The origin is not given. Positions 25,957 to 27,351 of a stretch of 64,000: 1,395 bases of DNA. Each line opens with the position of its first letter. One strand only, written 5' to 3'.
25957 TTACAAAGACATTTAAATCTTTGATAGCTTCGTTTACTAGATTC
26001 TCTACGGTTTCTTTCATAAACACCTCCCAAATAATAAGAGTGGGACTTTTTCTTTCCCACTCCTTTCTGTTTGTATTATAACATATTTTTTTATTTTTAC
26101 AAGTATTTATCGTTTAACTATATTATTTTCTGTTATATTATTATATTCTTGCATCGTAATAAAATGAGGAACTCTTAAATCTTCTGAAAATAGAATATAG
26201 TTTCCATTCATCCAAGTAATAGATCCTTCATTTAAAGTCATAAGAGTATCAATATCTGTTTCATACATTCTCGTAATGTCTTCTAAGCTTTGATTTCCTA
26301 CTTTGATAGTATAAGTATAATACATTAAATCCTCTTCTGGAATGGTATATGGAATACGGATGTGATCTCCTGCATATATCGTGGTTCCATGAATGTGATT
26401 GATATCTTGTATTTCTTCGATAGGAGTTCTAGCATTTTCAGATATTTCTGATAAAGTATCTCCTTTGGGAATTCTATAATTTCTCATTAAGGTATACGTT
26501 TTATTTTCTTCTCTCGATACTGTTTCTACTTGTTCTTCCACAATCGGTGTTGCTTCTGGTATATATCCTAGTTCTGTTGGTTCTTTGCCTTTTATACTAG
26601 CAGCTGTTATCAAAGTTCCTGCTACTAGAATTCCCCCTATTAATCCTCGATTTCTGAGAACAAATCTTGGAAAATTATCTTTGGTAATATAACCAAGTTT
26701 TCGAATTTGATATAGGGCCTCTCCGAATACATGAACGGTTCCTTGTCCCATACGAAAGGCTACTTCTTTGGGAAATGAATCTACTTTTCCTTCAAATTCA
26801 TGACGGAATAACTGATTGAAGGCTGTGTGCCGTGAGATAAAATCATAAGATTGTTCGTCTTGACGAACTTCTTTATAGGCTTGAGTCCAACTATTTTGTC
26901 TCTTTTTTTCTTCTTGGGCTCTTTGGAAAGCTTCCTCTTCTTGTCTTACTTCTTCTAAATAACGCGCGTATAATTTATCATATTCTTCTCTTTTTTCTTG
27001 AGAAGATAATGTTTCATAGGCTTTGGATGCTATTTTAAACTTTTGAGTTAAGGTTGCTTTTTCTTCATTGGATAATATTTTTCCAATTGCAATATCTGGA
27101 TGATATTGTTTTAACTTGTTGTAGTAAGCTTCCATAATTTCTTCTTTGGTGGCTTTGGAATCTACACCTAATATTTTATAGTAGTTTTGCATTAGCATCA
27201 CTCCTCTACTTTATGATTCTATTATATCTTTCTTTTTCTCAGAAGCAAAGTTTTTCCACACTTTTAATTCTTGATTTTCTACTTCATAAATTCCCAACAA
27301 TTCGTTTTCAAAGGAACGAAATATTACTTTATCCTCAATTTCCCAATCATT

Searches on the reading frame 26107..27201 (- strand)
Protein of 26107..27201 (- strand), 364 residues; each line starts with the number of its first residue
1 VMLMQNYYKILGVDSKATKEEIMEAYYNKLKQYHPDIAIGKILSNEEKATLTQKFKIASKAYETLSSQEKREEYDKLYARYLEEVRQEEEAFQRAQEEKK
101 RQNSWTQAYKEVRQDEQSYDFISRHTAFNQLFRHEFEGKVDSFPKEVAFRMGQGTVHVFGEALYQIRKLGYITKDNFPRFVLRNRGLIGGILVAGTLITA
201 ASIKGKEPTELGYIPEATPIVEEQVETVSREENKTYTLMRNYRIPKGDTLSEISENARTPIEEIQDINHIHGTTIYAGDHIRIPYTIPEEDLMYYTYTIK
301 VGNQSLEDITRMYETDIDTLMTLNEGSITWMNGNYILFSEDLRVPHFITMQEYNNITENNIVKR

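Call 84: search_protein_families(library=pfam, proteins=[window:26107-27201:-], max_evalue=0.00001)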
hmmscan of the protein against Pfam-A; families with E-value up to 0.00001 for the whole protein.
window:26107-27201:- (364 aa): 2 families
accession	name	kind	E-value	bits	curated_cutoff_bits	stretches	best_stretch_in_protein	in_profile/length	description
PF00226.36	DnaJ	-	8.7e-19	67.8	27.8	1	6-75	1-63/63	DnaJ domain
PF01476.26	LysM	-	4.7e-13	49.3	20.9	1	242-284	1-43/43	LysM domain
